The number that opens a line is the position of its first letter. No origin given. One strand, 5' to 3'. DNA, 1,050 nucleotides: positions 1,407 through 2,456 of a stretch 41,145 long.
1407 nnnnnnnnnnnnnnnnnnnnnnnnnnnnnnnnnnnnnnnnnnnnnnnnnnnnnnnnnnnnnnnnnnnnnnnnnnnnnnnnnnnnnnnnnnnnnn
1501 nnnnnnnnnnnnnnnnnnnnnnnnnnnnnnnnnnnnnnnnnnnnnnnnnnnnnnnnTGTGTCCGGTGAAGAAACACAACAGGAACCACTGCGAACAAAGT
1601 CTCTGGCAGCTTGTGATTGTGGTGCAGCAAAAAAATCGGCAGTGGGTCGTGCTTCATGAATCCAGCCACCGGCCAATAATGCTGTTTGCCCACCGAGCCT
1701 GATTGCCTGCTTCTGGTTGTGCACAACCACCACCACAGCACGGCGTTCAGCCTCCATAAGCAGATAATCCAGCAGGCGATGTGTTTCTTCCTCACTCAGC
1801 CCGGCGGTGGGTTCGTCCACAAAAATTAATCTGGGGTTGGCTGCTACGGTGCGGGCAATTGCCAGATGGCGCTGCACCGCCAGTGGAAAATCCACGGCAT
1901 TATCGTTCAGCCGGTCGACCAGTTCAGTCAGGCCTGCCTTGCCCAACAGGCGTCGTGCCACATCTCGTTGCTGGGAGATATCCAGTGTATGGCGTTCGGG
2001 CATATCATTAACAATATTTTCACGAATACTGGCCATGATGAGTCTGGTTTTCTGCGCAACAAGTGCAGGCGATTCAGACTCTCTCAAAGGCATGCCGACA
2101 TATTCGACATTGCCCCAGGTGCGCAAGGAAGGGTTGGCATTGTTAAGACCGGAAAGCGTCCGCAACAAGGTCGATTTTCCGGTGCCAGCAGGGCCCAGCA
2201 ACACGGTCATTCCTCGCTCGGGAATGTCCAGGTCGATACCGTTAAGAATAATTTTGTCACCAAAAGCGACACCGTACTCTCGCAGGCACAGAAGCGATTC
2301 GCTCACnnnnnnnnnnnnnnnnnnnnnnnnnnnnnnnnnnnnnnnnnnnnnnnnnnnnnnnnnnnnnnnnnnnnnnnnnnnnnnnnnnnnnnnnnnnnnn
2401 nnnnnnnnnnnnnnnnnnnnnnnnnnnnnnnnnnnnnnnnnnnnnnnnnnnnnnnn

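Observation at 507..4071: Conservon-like small-GTPase/Roadblock operon rewired with a response regulator and an ATPase-phosphatase fusion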

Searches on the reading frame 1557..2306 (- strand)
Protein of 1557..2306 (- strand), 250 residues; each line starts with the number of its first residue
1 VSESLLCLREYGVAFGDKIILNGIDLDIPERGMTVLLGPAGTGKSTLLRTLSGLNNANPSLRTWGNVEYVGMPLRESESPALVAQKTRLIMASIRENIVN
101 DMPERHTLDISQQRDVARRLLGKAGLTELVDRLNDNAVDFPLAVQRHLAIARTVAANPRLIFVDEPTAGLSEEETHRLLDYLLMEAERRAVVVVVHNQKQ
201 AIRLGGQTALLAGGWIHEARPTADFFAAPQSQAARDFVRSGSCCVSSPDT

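Call 101: search_solved_structures(query=window:1557-2306:-, max_evalue=1e-20, show_alignments=1)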
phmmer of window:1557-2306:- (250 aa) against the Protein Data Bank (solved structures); distinct sequences matched with E-value up to 1e-20: 2.
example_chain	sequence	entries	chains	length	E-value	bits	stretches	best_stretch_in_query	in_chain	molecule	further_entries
9k3x_C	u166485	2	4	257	9.1e-22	81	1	8-239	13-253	Phosphate import ATP-binding protein PstB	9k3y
9k3s_C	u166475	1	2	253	4.1e-21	78.9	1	8-238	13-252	Phosphate import ATP-binding protein PstB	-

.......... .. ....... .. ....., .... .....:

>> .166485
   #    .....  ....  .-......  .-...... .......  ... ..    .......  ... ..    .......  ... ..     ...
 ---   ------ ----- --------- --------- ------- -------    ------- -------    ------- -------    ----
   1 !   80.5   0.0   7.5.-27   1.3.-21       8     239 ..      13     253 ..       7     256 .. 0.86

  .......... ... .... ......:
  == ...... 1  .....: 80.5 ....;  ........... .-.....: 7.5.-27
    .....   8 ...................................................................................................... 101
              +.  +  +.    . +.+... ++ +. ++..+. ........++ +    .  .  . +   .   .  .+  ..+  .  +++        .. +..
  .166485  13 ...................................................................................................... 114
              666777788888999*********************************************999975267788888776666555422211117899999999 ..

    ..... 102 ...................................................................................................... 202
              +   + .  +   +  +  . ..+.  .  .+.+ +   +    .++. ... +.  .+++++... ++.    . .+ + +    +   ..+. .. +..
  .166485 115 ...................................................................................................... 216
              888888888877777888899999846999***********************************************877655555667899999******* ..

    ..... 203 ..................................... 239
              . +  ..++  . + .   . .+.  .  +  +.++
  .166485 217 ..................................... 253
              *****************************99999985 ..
